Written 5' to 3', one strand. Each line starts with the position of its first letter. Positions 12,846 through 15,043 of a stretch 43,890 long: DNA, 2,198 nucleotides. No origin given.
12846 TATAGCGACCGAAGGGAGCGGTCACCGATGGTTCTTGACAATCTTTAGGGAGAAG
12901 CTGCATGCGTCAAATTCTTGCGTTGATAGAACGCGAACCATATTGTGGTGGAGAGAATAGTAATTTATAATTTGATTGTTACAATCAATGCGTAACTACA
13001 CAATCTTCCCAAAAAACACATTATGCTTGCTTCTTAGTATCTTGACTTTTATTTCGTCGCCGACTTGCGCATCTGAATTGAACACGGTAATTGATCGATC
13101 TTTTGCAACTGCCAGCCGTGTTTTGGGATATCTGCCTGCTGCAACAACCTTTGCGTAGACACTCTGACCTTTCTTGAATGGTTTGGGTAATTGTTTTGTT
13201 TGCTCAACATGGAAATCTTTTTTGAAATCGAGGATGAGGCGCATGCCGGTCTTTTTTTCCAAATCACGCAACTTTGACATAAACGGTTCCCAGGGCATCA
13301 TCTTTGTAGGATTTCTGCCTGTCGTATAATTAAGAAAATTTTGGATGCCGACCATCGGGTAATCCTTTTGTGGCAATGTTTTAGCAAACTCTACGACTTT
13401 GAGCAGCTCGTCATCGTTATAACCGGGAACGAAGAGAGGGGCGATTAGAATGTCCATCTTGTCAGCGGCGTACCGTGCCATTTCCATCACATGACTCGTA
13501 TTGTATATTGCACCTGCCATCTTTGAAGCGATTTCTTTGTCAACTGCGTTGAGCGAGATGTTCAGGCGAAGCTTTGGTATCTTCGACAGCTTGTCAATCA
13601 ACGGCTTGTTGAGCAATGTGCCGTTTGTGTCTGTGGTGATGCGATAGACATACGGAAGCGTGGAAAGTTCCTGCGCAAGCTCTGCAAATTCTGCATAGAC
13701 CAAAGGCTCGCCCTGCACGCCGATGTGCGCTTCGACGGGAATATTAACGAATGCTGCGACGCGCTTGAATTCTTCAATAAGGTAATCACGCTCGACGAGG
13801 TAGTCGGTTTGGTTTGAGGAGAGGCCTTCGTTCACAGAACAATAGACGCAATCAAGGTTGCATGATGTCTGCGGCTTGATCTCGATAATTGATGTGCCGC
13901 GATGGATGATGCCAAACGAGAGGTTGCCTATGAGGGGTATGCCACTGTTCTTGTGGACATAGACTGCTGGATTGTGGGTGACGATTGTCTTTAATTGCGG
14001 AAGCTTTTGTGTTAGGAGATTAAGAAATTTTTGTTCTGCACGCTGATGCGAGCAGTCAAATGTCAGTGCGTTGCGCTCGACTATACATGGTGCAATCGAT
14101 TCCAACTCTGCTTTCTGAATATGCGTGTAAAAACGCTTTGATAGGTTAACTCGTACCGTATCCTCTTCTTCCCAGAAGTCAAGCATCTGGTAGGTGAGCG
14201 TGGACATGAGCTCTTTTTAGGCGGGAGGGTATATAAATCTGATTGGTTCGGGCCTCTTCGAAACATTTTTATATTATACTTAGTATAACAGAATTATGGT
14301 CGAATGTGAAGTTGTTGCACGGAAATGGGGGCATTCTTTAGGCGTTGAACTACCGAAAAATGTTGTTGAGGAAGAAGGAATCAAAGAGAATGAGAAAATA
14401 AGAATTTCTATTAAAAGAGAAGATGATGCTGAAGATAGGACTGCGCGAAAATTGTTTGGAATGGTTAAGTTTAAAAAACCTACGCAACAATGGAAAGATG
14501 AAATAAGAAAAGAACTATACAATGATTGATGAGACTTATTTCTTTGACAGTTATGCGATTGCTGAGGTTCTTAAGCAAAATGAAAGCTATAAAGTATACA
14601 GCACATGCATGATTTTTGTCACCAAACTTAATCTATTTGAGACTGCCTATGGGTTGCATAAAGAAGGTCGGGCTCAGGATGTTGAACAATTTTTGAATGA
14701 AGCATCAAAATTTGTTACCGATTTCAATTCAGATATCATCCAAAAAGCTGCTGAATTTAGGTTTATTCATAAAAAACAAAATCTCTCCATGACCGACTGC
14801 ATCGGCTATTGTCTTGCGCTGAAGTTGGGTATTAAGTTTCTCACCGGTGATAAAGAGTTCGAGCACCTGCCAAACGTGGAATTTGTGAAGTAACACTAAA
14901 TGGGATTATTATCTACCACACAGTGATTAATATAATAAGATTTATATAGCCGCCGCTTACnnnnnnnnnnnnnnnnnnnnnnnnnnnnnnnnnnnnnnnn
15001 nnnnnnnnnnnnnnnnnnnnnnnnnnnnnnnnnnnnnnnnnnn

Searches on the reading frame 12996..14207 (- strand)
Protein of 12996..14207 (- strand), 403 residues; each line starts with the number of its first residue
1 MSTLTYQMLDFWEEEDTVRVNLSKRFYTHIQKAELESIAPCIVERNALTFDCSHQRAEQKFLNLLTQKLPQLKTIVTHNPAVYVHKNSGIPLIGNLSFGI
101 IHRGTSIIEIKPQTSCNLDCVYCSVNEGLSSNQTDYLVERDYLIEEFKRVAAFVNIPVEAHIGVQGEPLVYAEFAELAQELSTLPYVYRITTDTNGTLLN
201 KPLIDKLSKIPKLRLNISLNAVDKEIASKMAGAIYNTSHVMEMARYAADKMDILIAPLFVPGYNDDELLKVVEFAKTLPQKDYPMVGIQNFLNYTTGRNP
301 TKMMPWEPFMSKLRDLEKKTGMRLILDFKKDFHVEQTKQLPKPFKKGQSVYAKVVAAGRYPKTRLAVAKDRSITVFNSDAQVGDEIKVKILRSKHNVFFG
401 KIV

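Call 8: search_protein_families(library=pfam, max_evalue=0.01, proteins=[window:12996-14207:-])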
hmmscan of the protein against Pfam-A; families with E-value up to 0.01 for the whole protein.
window:12996-14207:- (403 aa): 2 families
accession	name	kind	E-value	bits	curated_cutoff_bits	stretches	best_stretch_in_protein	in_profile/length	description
PF04055.27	Radical_SAM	-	1e-23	84.8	29.5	1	111-275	2-166/166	Radical SAM superfamily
PF19238.5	Radical_SAM_2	-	0.0019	18.3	26.7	0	214-270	79-135/151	Radical SAM-like domain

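Call 14: find_encoding_contigs(protein=window:12996-14207:-, flank=10000, max_places=10)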
Protein window:12996-14207:- (403 aa): 5 contigs read that carry it; 5 places shown.
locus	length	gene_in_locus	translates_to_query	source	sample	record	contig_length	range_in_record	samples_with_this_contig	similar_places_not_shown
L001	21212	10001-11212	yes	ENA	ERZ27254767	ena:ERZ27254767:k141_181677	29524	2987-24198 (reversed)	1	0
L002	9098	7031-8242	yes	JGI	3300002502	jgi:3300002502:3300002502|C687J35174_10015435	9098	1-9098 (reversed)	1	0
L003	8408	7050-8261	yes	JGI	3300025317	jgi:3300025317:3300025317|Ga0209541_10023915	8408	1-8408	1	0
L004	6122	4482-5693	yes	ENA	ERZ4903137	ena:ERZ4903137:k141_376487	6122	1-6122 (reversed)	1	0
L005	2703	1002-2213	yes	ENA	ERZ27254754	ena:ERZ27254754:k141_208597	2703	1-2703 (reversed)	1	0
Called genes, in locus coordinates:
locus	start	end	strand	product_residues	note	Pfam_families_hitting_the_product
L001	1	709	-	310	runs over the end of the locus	-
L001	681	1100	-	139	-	-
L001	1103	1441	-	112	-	-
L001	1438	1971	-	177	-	-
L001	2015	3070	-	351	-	PF17761:DUF1016_N, PF06250:YhcG_C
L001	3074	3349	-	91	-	-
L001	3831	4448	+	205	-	-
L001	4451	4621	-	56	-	PF04135:Nop10p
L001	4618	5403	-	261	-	PF00575:S1, PF07541:EIF_2_alpha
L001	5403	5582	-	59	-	PF01667:Ribosomal_S27e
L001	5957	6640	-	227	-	PF22090:Gins51_C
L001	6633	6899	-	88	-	-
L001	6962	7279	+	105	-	-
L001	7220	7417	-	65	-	-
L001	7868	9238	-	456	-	-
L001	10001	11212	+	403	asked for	PF04055:Radical_SAM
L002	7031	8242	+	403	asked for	PF04055:Radical_SAM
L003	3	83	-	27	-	?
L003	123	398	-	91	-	-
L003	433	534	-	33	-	-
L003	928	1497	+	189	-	-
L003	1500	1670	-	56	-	PF04135:Nop10p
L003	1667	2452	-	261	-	PF00575:S1, PF07541:EIF_2_alpha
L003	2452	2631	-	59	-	PF01667:Ribosomal_S27e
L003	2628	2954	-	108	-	PF00935:Ribosomal_L44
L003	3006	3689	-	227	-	PF22090:Gins51_C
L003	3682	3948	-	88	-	-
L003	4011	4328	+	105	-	-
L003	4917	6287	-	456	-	-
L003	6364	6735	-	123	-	PF01850:PIN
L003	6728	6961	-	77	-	-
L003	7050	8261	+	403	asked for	PF04055:Radical_SAM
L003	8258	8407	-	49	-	?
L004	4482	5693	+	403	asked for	PF04055:Radical_SAM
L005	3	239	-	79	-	?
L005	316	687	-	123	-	PF01850:PIN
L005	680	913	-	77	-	-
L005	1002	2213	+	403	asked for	PF04055:Radical_SAM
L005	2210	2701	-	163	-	?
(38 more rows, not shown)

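Call 26: find_related_loci(query=window:12996-14207:-, collection=genome_contigs, flank=6000)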
Query window:12996-14207:- (403 aa) in genome_contigs; peptide patterns used: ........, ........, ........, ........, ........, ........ (x = any residue, [..] = any of these).
599 stretches matched a pattern (row limit reached: there are more); 111 encode a relative of the query (tblastn E <= 1e-3); the best 80 are kept; 80 distinct loci.
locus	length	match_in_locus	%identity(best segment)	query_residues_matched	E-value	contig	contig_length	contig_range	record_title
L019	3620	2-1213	68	1-403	0e+0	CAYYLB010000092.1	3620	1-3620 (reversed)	MAG TPA_asm: uncultured Methanosarcinales archaeon isolate binchicken_co38_1359 genome assembly, contig: NODE_53350_leng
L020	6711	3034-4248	50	1-401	2e-125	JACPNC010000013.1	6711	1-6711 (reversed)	MAG: Candidatus Woesearchaeota archaeon isolate NC_groundwater_565_Ag_S-0.1um_37_7 S35_SO-1_scaffold_24907, whole genome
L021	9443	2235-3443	47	1-403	6e-125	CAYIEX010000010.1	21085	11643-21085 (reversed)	MAG TPA_asm: uncultured Methanosarcinales archaeon isolate ERP119705_co19_971 genome assembly, contig: NODE_2011_length_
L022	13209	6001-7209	49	1-403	6e-125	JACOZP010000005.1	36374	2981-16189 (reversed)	MAG: Candidatus Woesearchaeota archaeon isolate NC_groundwater_208_Ag_S-0.1um_42_19 S4_GD2017_2_S1_scaffold_1938, whole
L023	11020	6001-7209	47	1-403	3e-123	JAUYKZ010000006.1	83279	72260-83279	MAG: archaeon isolate C24_metabat.bin.228 C24_k141_1014608, whole genome shotgun sequence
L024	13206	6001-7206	48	1-403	1e-122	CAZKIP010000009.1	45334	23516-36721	MAG TPA_asm: uncultured Methanosarcinales archaeon isolate SRP200020_co5_333 genome assembly, contig: NODE_1155_length_4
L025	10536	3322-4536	47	1-403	2e-122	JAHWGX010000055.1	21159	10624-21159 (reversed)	MAG: Candidatus Woesearchaeota archaeon isolate FT1_083 k127_45078334, whole genome shotgun sequence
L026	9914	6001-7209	48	1-403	8e-122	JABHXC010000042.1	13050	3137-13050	MAG: Candidatus Woesearchaeota archaeon isolate SI047_bin27 k141_730124, whole genome shotgun sequence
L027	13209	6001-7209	48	1-403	3e-121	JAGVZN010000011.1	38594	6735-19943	Candidatus Woesearchaeota archaeon isolate RIFCSPLOWO2_01_FULL_44_20 rifcsplowo2_01_scaffold_1485, whole genome shotgun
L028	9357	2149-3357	47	1-403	1e-120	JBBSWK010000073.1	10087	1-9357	MAG: Nanoarchaeota archaeon isolate H51-bin025_1 H51_bin025_1_000000000077, whole genome shotgun sequence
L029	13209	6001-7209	48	1-403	3e-120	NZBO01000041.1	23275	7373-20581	MAG: archaeon isolate ARS1334 82050, whole genome shotgun sequence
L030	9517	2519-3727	46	1-403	4e-120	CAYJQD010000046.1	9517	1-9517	MAG TPA_asm: uncultured Methanosarcinales archaeon isolate ERP125453_co1_474 genome assembly, contig: NODE_8539_length_9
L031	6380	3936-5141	48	1-402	4e-120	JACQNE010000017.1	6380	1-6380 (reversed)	MAG: Candidatus Woesearchaeota archaeon isolate NC_groundwater_1247_Ag_S-0.1um_44_80 S_p1_S3_coassembly_k141_1173685, wh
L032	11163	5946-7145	47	1-402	5e-120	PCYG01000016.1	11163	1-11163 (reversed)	MAG: Candidatus Woesearchaeota archaeon CG10_big_fil_rev_8_21_14_0_10_32_24 CG10_8_21_14_0.10_scaffold_15187_c, whole ge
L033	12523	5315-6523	46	1-403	1e-119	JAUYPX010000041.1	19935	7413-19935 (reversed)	MAG: Nanoarchaeota archaeon isolate C4_metabat.bin.63 C4_k141_519619, whole genome shotgun sequence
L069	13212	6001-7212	48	1-402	3e-120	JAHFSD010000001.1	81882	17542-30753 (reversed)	MAG: archaeon isolate nzgw59 NODE_119_length_81883_cov_3.929013, whole genome shotgun sequence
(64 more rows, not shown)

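Call 58: search_protein_families(library=ncbifam, max_evalue=1, proteins=[window:12996-14207:-])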
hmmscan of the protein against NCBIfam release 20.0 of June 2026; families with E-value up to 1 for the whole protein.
window:12996-14207:- (403 aa): 50 families (the best 25 are shown)
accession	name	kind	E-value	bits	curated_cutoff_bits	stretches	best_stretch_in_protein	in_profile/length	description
TIGR02666.1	moaA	equivalog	8.2e-17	61.2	284.05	1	115-277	19-182/336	GTP 3',8-cyclase MoaA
TIGR02668.1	moaA_archaeal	equivalog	9.9e-14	51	325.25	1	112-291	16-189/303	GTP 3',8-cyclase MoaA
NF001199.0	PRK00164.2-1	equivalog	2.4e-12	46.6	231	1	110-277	16-177/308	GTP 3',8-cyclase MoaA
TIGR04317.1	W_rSAM_matur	equivalog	4.4e-09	35.9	380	1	110-281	8-177/349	tungsten cofactor oxidoreductase radical SAM maturase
TIGR02109.1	PQQ_syn_pqqE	equivalog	3.6e-08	32.7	381.35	1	115-308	16-200/358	pyrroloquinoline quinone biosynthesis protein PqqE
TIGR03962.1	mycofact_rSAM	equivalog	4e-08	32.8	265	1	115-251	21-149/339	mycofactocin radical SAM maturase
TIGR04055.1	rSAM_NirJ2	equivalog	4.6e-08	33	500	1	113-278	7-164/326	putative heme d1 biosynthesis radical SAM protein NirJ2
TIGR04545.1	rSAM_ahbD_hemeb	equivalog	1.4e-07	31.3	500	1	114-283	8-170/339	heme b synthase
NF045702.1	rSAM_GDGT_ether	equivalog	1.5e-07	30.4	450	1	105-276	85-254/486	tetraether lipid synthase Tes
TIGR04321.1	spiroSPASM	subfamily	2.8e-07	29.6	250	1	106-233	231-363/510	spiro-SPASM protein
NF045646.2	rSAM_Se_TrsS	equivalog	2.8e-07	29.4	490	1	104-277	86-253/441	radical SAM (seleno)protein TrsS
NF033640.1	N_Twi_rSAM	subfamily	3.3e-07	29.7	170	1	107-224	112-244/398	twitch domain-containing radical SAM protein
NF050035.1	rSAM_WgK_link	exception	5.5e-07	28.9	650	1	106-234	9-131/367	radical SAM/SPASM peptide maturase WgkB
TIGR04054.1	rSAM_NirJ1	equivalog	1e-06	27.6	650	1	109-224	39-147/387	putative heme d1 biosynthesis radical SAM protein NirJ1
TIGR02493.1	PFLA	equivalog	6e-06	25.8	231.75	1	115-279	24-187/235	pyruvate formate-lyase-activating protein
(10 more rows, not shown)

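Call 78: search_protein_families(library=pfam, max_evalue=0.01, proteins=[L033:3314-3721:-, L033:3741-4418:-, L069:1434-2408:-, L069:701-1387:+, L069:2757-3704:-, L019:1254-1502:+, L019:1487-1855:+, L069:49-747:+])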
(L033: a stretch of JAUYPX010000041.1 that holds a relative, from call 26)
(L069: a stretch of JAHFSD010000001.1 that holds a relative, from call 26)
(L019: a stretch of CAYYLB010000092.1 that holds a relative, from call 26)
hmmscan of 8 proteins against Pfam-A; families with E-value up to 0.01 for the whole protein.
L033:3314-3721:- (135 aa): 0 families

L033:3741-4418:- (225 aa): 5 families
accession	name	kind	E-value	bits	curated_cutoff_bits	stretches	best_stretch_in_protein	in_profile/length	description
PF05430.17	Methyltransf_30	-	3.4e-27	95.3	22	1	114-217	21-123/124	S-adenosyl-L-methionine-dependent methyltransferase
PF13847.12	Methyltransf_31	-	0.00027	21.1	27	1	50-188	3-121/145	Methyltransferase domain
PF13649.12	Methyltransf_25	-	0.00045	21.3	27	0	122-176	44-95/97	Methyltransferase domain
PF13679.12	Methyltransf_32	-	0.0006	20.2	27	1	44-110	18-83/143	Methyltransferase domain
PF01564.23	Spermine_synth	-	0.00068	19.7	22.9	1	125-182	73-130/186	Spermine/spermidine synthase domain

L069:1434-2408:- (324 aa): 2 families
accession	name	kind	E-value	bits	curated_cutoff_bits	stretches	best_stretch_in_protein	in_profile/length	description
PF02661.23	Fic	-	3.8e-22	79.4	24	1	171-267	2-93/93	Fic/DOC family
PF24227.1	DUF7443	-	0.0065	16.5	27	0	66-91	17-42/58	Domain of unknown function (DUF7443)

L069:701-1387:+ (228 aa): 8 families
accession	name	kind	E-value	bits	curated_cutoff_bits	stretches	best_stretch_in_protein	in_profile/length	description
PF00069.31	Pkinase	-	5.6e-09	36.2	31.7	1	67-169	44-150/263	Protein kinase domain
PF01163.29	RIO1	-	6.3e-09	36.2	22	1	56-162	43-149/187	RIO domain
PF06293.20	Kdo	-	3.1e-06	27.2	21.3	1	49-185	43-191/207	Lipopolysaccharide kinase (Kdo/WaaP) family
PF01636.29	APH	-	3.6e-06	27.4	23.2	1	57-165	86-198/239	Phosphotransferase enzyme family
PF03109.22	ABC1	-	4.2e-05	23.2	22.9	1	73-168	122-218/244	ABC1 atypical kinase-like domain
PF07714.23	PK_Tyr_Ser-Thr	-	0.00014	21.7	23.1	1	69-167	49-152/258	Protein tyrosine and serine/threonine kinase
PF22303.2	OspG_kinase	-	0.00046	20.7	27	1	96-161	63-127/152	Protein kinase OspG, kinase domain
PF01633.27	Choline_kinase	-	0.0029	17.4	29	1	138-188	165-213/300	Choline/ethanolamine kinase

L069:2757-3704:- (315 aa): 0 families

L019:1254-1502:+ (82 aa): 1 family
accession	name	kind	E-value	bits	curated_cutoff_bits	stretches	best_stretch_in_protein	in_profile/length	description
PF24434.1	DUF7557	-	0.00074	19.3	25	1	12-40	2-29/45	Family of unknown function (DUF7557)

L019:1487-1855:+ (122 aa): 1 family
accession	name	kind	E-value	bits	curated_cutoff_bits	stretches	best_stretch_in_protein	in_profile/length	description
PF02452.23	PemK_toxin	-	1.9e-05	25.3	23.1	1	25-107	2-96/109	PemK-like, MazF-like toxin of type II toxin-antitoxin system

L069:49-747:+ (232 aa): 0 families

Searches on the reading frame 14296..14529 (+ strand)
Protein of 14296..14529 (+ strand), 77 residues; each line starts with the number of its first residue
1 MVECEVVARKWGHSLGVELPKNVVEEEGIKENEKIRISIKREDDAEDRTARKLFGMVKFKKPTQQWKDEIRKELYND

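Call 8: search_protein_families(library=pfam, max_evalue=0.01, proteins=[window:14296-14529:+])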
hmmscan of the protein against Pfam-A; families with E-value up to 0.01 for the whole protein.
window:14296-14529:+ (77 aa): 1 family
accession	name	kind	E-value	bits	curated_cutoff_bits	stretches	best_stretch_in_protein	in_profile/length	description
PF04014.23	MazE_antitoxin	-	0.00024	21.4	24.7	1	9-39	2-32/48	Antidote-toxin recognition MazE, bacterial antitoxin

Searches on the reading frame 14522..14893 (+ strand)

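Call 40: search_protein_families(library=pfam, max_evalue=0.001, proteins=[window:14522-14893:+])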
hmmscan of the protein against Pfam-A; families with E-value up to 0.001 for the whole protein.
window:14522-14893:+ (123 aa): 1 family
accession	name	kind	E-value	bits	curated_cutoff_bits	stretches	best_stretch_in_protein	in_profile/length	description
PF01850.27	PIN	-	2.6e-09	38.2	23.6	1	31-117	31-118/120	PIN domain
